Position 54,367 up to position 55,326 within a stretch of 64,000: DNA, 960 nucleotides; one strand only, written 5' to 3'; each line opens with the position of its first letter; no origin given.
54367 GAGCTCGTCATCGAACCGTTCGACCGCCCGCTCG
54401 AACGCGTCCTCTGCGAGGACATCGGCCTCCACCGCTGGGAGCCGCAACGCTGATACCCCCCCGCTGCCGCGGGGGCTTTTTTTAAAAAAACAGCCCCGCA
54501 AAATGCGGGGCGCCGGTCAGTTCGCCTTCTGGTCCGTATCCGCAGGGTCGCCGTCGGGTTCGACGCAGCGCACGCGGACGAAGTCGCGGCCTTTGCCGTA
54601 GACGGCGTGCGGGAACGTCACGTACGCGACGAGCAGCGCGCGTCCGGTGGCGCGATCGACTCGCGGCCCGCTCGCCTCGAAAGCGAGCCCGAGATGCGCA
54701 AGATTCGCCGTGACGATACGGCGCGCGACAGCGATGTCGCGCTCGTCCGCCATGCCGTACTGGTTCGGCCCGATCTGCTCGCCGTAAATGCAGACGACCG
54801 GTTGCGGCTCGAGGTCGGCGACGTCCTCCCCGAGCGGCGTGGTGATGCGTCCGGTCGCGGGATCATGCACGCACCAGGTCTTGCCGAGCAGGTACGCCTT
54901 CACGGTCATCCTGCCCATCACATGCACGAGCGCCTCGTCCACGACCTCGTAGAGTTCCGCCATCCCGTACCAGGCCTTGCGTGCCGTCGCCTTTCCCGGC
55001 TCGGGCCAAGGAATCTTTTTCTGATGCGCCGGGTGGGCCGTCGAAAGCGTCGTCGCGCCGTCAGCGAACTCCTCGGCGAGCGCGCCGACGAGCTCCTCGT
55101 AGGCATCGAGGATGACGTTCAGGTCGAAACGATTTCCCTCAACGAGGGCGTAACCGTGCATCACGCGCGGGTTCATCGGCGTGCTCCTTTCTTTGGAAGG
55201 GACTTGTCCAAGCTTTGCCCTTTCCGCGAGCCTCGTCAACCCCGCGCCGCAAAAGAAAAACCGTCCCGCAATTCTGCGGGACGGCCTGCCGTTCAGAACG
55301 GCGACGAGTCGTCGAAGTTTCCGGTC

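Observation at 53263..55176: Paralogous pair of unknown ~215-aa proteins (WCV(Y/H)DP ... FPH(E/A)x(F/Y)GxGK motifs) flanking a PPC/DUF296 gene, next to the NrtR cluster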

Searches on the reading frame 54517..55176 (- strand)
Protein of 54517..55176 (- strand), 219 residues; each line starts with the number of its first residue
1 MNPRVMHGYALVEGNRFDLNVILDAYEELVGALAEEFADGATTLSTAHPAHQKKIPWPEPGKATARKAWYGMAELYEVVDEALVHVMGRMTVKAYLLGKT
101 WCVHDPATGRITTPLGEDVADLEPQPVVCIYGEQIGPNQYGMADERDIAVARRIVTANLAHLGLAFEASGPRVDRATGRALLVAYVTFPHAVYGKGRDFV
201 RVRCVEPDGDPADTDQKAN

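Call 4: search_protein_families(library=pfam, proteins=[window:54517-55176:-], max_evalue=1)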
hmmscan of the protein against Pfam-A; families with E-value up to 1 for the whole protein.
window:54517-55176:- (219 aa): 0 families

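Call 5: search_protein_families(library=ncbifam, proteins=[window:54517-55176:-], max_evalue=1)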
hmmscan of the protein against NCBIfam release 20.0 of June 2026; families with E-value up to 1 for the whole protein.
window:54517-55176:- (219 aa): 0 families

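Call 6: search_solved_structures(query=window:54517-55176:-, max_evalue=10)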
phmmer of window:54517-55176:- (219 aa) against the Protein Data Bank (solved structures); distinct sequences matched with E-value up to 10: 0.

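Call 7: find_homologous_proteins(query=window:54517-55176:-)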
Query window:54517-55176:- (219 aa): 12 proteins with E <= 0.001 among 1722 candidates.
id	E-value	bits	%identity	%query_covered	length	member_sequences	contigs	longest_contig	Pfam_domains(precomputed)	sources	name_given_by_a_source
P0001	1.2e-145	501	100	100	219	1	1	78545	-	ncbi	-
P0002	5.6e-118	410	79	100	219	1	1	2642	-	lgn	-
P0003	1.2e-115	403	78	100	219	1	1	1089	-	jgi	jgi:hypothetical protein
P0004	1.9e-114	399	77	100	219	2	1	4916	-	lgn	-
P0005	2.5e-114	399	79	100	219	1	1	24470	-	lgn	-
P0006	1.7e-57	213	47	100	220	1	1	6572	-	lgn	-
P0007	3.3e-56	208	48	97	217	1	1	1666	-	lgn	-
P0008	2.7e-54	202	46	99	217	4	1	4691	-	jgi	-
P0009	1.4e-40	157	39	92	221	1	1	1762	-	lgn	-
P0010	3.3e-40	156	37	93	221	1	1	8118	-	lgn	-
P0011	4.0e-37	146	38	97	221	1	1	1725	-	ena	-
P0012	7.3e-33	132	34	92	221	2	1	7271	-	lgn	-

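Call 11: find_encoding_contigs(protein=P0001, flank=10000, max_places=3)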
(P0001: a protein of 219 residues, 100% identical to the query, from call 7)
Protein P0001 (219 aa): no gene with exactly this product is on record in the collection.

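Call 12: find_encoding_contigs(protein=P0005, flank=10000, max_places=3)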
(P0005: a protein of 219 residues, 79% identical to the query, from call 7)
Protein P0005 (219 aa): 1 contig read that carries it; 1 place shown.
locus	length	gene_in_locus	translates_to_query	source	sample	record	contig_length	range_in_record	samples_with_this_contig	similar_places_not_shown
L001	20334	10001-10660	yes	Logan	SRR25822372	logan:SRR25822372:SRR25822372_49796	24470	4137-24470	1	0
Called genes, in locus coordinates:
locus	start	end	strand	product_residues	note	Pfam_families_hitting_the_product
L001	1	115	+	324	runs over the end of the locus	PF00962:A_deaminase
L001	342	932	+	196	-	PF00293:NUDIX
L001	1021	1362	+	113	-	PF04020:Phage_holin_4_2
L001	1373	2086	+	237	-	PF27854:Heavy_Cys_CGP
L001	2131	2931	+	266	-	PF04909:Amidohydro_2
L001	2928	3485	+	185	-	PF01625:PMSR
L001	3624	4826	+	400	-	PF17785:PUA_3, PF10672:Methyltrans_SAM, PF03602:Cons_hypoth95, PF05175:MTS (faint)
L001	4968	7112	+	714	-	PF13428:TPR_14 (faint), PF13371:TPR_9 (faint), PF07719:TPR_2 (faint), PF13432:TPR_16 (weak), PF14559:TPR_19 (weak)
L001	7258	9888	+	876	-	PF00912:Transgly, PF00905:Transpeptidase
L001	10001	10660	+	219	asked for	-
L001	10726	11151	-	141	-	PF03479:PCC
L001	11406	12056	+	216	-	-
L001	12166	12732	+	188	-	-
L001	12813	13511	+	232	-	PF00293:NUDIX, PF19368:WHD_AraR, PF21906:WHD_NrtR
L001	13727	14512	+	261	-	PF00857:Isochorismatase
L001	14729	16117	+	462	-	PF01467:CTP_transf_like, PF01513:NAD_kinase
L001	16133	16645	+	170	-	PF13302:Acetyltransf_3, PF13420:Acetyltransf_4, PF00583:Acetyltransf_1, PF13673:Acetyltransf_10 (weak), PF13508:Acetyltransf_7 (weak)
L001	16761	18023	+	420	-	PF17767:NAPRTase_N, PF04095:NAPRTase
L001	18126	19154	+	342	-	PF13793:Pribosyltran_N, PF00156:Pribosyltran, PF14572:Pribosyl_synth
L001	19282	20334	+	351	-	?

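Call 13: find_encoding_contigs(protein=P0010, flank=10000, max_places=3)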
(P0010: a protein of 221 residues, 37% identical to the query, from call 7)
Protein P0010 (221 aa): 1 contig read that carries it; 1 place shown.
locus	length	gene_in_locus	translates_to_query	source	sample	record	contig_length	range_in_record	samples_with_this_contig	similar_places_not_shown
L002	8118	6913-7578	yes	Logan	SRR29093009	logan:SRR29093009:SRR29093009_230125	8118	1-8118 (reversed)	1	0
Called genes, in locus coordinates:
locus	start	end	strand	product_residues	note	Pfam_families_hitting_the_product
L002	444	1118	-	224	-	PF03009:GDPD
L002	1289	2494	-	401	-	PF03486:HI0933_like, PF22780:HI0933_like_1st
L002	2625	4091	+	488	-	PF02367:TsaE (faint), PF03193:RsgA_GTPase (faint), PF13191:AAA_16 (faint), PF00005:ABC_tran, PF02463:SMC_N (faint), PF13401:AAA_22 (faint), PF13555:AAA_29 (faint), PF00005:ABC_tran, +2 more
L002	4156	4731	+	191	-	PF21088:MS_channel_1st (weak), PF00924:MS_channel_2nd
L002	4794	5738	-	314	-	-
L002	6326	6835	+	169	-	PF07963:N_methyl (weak)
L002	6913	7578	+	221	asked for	-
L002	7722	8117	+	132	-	?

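Call 14: find_encoding_contigs(protein=P0006, flank=10000, max_places=3)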
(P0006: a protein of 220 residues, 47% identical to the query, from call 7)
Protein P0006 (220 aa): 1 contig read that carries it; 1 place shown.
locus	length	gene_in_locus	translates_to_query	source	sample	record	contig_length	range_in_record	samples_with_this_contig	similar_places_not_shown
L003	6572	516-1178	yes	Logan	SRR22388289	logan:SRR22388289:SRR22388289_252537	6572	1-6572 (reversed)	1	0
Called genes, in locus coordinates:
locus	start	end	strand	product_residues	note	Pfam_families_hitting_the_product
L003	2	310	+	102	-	?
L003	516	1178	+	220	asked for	-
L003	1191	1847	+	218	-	-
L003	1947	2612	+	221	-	PF00293:NUDIX, PF19368:WHD_AraR, PF21906:WHD_NrtR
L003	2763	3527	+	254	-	PF00857:Isochorismatase (weak)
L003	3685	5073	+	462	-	PF01467:CTP_transf_like, PF01513:NAD_kinase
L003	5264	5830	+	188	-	PF13302:Acetyltransf_3, PF13420:Acetyltransf_4, PF00583:Acetyltransf_1, PF13508:Acetyltransf_7 (weak)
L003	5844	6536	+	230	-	PF00293:NUDIX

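Call 17: find_related_loci(query=A1, collection=genome_contigs, flank=10000)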
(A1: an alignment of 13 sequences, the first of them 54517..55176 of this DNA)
Query A1 (219 aa) in genome_contigs; peptide patterns used: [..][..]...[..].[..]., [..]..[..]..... (x = any residue, [..] = any of these).
599 stretches matched a pattern (row limit reached: there are more); 2 encode a relative of the query (tblastn E <= 1e-3); 2 distinct loci.
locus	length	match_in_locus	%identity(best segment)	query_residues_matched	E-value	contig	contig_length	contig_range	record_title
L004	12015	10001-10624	47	1-209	2e-60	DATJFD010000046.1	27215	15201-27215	MAG TPA_asm: Candidatus Binatia bacterium isolate SMAG_U15450 k141_8531700, whole genome shotgun sequence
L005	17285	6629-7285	43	1-219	1e-52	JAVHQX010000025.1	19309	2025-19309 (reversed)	MAG: Patescibacteria group bacterium isolate WB02no13_65_8 NODE_1202_length_19309_cov_4.929521, whole genome shotgun seq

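Call 18: predict_structure(alignment_id=A1)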
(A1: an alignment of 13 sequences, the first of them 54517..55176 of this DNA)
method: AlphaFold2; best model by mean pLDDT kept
length: 219 residues; sequences in the alignment: 13
mean_pLDDT: 90.5   pTM: 0.87
mean pLDDT of the five models: 90.5, 88.4, 88.4, 87.8, 87.7
residues with pLDDT >= 90: 156; 70-90: 55; 50-70: 5; < 50: 3
segments of 3 or more residues with pLDDT < 50: 217-219
pLDDT, mean of each block of 10 residues (from residue 1): 78 93 98 95 86 90 96 92 93 94 89 90 91 88 95 97 96 90 96 94 89 57
secondary structure, 60 per line:
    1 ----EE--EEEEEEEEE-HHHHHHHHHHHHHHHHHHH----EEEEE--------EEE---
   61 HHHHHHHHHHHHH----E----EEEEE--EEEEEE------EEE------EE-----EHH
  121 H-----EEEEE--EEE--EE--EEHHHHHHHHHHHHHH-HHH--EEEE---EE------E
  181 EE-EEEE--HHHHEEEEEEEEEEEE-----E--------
elements in order: E9-17 H19-37 E42-46 E55-57 H61-73 E83-87 E90-95 E102-104 E127-131 E134-136 H145-158 E165-168 E180-182 E184-187 H190-193 E194-205

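Call 23: fold_search(model_id=the predicted structure, library=pdb)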
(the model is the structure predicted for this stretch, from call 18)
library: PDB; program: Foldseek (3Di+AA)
matches with E <= 10: 1324; with E <= 0.001: 0
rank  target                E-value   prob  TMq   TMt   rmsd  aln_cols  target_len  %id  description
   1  5e8e_B                1.3e-01  0.08  0.15  0.14  21.2       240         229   10  Crystal structure of thrombin bound to an exosite 1-specific IgA Fab (released 2015-10-28)
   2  5feh_F                2.2e-01  0.06  0.14  0.14  24.9       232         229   12  Crystal structure of PCT64_35B, a broadly neutralizing anti-HIV antibody (released 2017-08-16)
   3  3j7a_1                2.5e-01  0.28  0.17  0.26  10.2       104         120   12  Cryo-EM structure of the Plasmodium falciparum 80S ribosome bound to the anti-protozoan drug emetine, small subunit (released 2014-07-16)
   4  5bq7_A                2.7e-01  0.06  0.16  0.15  20.9       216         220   10  Crystal structure of chikungunya virus-human Fab 5F-10 fragment (released 2015-11-18)
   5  6ani_H                3.0e-01  0.07  0.16  0.16  21.4       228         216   10  Coltuximab Fab in complex with anti-Kappa VHH domain (released 2018-01-31)
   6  8vbp_H                3.3e-01  0.06  0.15  0.14  23.0       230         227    8  Structure of bovine anti-HIV Fab Bess4 (released 2024-09-04)
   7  6xja_H                3.8e-01  0.08  0.15  0.14  23.1       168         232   11  Streptococcus Pneumoniae IgA1 Protease with IgA1 substrate (released 2021-01-20)
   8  7yk4_I                3.8e-01  0.07  0.17  0.17  18.8       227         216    9  ox40-antibody (released 2023-08-09)
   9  7zfb_A                4.0e-01  0.05  0.15  0.14  23.5       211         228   10  SARS-CoV-2 Omicron RBD in complex with nanobody C1, Omi-18 and Omi-31 Fabs (released 2022-06-01)
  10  7lkg_A                4.2e-01  0.04  0.14  0.14  21.1       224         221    9  Crystal structure of PfCSP peptide 21 with vaccine-elicited human anti-malaria antibody m43.151 (released 2021-12-15)
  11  1mcp_H                4.2e-01  0.04  0.14  0.13  20.3       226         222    8  PHOSPHOCHOLINE BINDING IMMUNOGLOBULIN FAB MC/PC603. AN X-RAY DIFFRACTION STUDY AT 2.7 ANGSTROMS (released 1985-01-02)
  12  4gxu_M                4.5e-01  0.04  0.14  0.14  22.4       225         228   10  Crystal structure of antibody 1F1 bound to the 1918 influenza hemagglutinin (released 2012-12-19)
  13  6x5e_B                4.5e-01  0.04  0.14  0.14  22.9       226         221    8  Crystal structure of a Lewis-binding Fab (ch88.2) (released 2020-08-26)
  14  6jt2_B                4.7e-01  0.10  0.23  0.12  14.5       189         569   11  Structure of human soluble guanylate cyclase in the NO activated state (released 2019-09-04)
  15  9dmq_F                4.7e-01  0.05  0.15  0.14  23.6       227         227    7  Human muscle nAChR with fab3-bound (released 2025-04-09)
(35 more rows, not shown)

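Call 25: search_protein_representatives(alignment_id=A1)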
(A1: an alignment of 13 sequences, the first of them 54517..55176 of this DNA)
Query: 13 sequences, 219 profile positions. Proteins with E-value up to 0.001 (for the whole library): 67; up to 1e-10: 49; up to 1e-30: 35. The best 67 are listed.
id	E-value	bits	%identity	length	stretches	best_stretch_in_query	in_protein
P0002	4.6e-100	349.8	-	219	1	2-219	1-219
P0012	1.2e-89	315.7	-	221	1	1-218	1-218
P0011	3.2e-79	281.7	-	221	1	1-219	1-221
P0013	2.1e-73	262.6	-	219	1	4-214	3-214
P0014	1.2e-71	257.0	-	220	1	1-213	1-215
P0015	1.9e-69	249.7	-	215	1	2-218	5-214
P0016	1.2e-68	247.1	-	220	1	1-215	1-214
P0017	2.2e-61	223.4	-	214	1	4-206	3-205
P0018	2.7e-61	223.1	-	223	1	7-215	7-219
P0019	6.9e-60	218.5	-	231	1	5-215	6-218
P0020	1.6e-56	207.5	-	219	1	2-214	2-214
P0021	2.0e-56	207.2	-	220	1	1-214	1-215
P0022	9.5e-56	205.0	-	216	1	5-207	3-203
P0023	1.1e-54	201.4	-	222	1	2-216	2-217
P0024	1.4e-51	191.3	-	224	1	3-212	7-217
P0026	4.8e-47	176.5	-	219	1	3-215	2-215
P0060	2.3e-07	46.8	-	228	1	9-195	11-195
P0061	4.2e-07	45.9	-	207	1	11-203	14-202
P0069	4.6e-05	39.2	-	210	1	13-193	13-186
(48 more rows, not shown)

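Call 27: search_protein_families(library=pfam, alignment_id=A2, max_evalue=0.1)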
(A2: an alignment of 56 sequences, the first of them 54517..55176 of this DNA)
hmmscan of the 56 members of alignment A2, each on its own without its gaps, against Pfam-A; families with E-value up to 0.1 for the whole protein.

A. member 1, window:54517-55176:- (219 aa): 0 families

B. families by the number of members that match (of 56 scanned): 3 families
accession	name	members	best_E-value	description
PF15635.11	Tox-GHH2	1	0.013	GHH signature containing HNH/Endo VII superfamily nuclease toxin 2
PF24107.1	DUF7382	1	0.026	Domain of unknown function (DUF7382)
PF21032.3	PROPPIN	1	0.075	PROPPIN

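Call 28: search_solved_structures(query=A2, max_evalue=10)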
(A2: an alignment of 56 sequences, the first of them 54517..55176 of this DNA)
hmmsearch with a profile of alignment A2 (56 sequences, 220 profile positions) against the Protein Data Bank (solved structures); distinct sequences matched with E-value up to 10: 4.
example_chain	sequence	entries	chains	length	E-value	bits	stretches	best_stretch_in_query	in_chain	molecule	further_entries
7ane_b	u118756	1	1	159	0.043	16.5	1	145-200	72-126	bS6m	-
2p0o_A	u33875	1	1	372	0.11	15.2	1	143-213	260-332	Hypothetical protein DUF871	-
8hif_y2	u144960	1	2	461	0.4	13.3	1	108-177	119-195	VP137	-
6uje_A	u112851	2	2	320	2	11.1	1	44-87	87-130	Endoglucanase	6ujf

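Call 30: find_homologous_proteins(query=A2, max_evalue=0.001)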
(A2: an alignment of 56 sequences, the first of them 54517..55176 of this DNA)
Query A2 (56 sequences) (219 aa, profile of the alignment): 14 proteins with E <= 0.001 among 8000 candidates.
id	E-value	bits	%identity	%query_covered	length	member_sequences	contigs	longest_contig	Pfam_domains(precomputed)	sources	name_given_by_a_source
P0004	1.5e-78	281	77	100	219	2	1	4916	-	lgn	-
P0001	4.1e-77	277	100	100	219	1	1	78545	-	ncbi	-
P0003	6.6e-77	276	78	100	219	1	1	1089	-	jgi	jgi:hypothetical protein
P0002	2.0e-75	271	79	100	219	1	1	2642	-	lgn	-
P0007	5.8e-75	270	48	97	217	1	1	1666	-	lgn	-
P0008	1.7e-74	268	46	99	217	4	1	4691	-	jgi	-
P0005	6.1e-74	266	79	100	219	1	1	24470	-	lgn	-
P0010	4.8e-72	260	37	93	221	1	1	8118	-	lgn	-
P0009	7.8e-71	256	39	92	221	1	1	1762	-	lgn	-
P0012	6.3e-70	253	34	92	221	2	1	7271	-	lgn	-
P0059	3.6e-30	123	23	68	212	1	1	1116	-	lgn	-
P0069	1.9e-25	108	29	42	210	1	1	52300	-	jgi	jgi:hypothetical protein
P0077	1.4e-20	92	23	54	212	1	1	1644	-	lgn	-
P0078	3.8e-15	74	24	42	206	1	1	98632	-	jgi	jgi:hypothetical protein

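Call 31: fold_search(model_id=the predicted structure, library=viral)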
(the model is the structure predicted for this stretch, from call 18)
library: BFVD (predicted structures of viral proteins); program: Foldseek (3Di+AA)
matches with E <= 10: 802; with E <= 0.001: 0
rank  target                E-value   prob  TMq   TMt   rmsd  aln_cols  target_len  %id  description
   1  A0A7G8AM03            1.3e-02  0.20  0.18  0.19  20.1       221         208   10  (no name in the UniProt tables at hand)
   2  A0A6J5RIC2            8.3e-02  0.25  0.24  0.23  13.7       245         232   12  Uncharacterized protein [uncultured Caudovirales phage]
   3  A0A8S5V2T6            8.8e-02  0.20  0.20  0.16  16.4       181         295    8  Uncharacterized protein [CrAss-like virus sp. ctelJ1]
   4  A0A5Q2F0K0            9.9e-02  0.23  0.16  0.21  16.9       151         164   12  Uncharacterized protein [Gordonia phage Sixama]
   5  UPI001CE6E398         1.0e-01  0.30  0.25  0.29  12.2       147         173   10  (no name look-up for this kind of identifier)
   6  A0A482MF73            1.1e-01  0.16  0.16  0.19  20.3       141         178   10  (no name in the UniProt tables at hand)
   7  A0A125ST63            1.1e-01  0.03  0.09  0.10  22.4       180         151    9  (no name in the UniProt tables at hand)
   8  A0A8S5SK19            1.3e-01  0.08  0.12  0.10  16.5       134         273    7  Major tail protein [Siphoviridae sp. ctRGj11]
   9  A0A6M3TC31            1.5e-01  0.23  0.18  0.23  11.7       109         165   11  (no name in the UniProt tables at hand)
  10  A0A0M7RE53            1.6e-01  0.57  0.17  0.26   5.6        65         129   17  (no name in the UniProt tables at hand)
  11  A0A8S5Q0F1            2.0e-01  0.63  0.20  0.36   7.1        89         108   10  Uncharacterized protein [Siphoviridae sp. ctOrJ23]
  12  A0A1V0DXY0            2.1e-01  0.44  0.15  0.26   4.1        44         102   16  Uncharacterized protein [Yersinia phage fHe-Yen9-01]
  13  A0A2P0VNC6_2          2.2e-01  0.06  0.10  0.03  17.9       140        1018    6  Glycosyl hydrolase family 65 protein [Tetraselmis virus 1]
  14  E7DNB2                2.3e-01  0.54  0.17  0.27   6.0        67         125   13  (no name in the UniProt tables at hand)
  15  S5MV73                2.3e-01  0.03  0.10  0.09  21.7       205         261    6  Tail tube monomer [Sinorhizobium phage phiM12]
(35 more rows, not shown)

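Call 32: find_encoding_contigs(protein=P0069, flank=8000, max_places=2)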
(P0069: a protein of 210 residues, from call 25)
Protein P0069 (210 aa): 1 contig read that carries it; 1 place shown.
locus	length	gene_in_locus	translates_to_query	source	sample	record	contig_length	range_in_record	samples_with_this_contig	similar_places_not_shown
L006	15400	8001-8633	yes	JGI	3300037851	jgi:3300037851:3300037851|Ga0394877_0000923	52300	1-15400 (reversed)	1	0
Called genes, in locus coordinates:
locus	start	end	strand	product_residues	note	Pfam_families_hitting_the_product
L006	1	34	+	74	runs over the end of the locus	-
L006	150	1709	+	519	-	PF01875:Memo, PF01871:AMMECR1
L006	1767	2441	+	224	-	PF24827:AstE_AspA_cat (weak)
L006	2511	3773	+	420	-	PF00082:Peptidase_S8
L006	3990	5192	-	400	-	-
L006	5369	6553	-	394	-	-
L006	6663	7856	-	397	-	-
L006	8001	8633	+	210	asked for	-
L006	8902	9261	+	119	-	PF23477:zf_Tbcl_2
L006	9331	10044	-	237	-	PF18306:LDcluster4, PF03641:Lysine_decarbox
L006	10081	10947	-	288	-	PF03193:RsgA_GTPase (weak), PF00350:Dynamin_N (faint), PF01926:MMR_HSR1, PF02421:FeoB_N, PF04548:AIG1, PF07650:KH_2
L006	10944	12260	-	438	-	PF05958:tRNA_U5-meth_tr, PF05175:MTS, PF06325:PrmA, PF08241:Methyltransf_11 (weak), PF13649:Methyltransf_25, PF13847:Methyltransf_31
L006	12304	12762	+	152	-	PF00588:SpoU_methylase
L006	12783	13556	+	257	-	PF00535:Glycos_transf_2, PF10111:Glyco_tranf_2_2 (faint), PF13641:Glyco_tranf_2_3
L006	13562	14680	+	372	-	PF01855:POR_N, PF17147:PFOR_II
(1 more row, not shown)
